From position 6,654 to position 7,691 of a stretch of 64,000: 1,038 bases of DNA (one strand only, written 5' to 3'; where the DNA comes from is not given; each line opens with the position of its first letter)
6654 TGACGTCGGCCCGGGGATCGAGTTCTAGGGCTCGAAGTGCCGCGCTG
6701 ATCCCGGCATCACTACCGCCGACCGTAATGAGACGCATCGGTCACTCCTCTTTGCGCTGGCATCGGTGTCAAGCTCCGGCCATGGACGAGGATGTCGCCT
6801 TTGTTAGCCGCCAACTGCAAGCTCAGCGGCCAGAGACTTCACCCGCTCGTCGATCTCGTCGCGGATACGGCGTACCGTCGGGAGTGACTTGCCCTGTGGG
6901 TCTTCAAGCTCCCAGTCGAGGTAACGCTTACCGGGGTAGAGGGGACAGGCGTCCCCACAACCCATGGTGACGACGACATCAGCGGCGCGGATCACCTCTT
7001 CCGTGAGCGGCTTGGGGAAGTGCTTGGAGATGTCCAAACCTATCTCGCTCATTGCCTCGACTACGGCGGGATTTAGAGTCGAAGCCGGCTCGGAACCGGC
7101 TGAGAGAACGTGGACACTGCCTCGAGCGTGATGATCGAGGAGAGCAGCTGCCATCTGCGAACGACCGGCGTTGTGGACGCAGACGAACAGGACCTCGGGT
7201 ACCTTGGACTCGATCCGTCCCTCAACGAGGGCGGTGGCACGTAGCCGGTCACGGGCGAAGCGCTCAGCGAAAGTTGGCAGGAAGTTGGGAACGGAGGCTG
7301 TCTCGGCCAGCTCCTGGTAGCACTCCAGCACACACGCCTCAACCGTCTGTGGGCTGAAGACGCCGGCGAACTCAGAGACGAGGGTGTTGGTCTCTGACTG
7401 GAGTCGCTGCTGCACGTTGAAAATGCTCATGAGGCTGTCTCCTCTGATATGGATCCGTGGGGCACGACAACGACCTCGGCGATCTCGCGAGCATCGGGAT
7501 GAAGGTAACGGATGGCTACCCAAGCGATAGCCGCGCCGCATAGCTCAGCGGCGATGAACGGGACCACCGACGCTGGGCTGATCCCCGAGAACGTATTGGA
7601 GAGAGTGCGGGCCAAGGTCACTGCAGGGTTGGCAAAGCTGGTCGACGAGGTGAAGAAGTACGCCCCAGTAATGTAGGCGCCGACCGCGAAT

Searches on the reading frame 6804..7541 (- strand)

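Call 26: search_protein_families(library=pfam, proteins=[window:6804-7541:-], max_evalue=0.0001)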
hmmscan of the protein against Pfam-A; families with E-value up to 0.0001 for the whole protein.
window:6804-7541:- (245 aa): 2 families
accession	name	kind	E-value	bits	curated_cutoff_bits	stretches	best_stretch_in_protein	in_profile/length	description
PF01451.26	LMWPc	-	2.8e-22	79.9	23.2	1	117-237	1-143/144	Low molecular weight phosphotyrosine protein phosphatase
PF21234.2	Phosphatase-like_N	-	4e-20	72.4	27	1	47-104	1-58/58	Protein-tyrosine-phosphatase-like, N-terminal domain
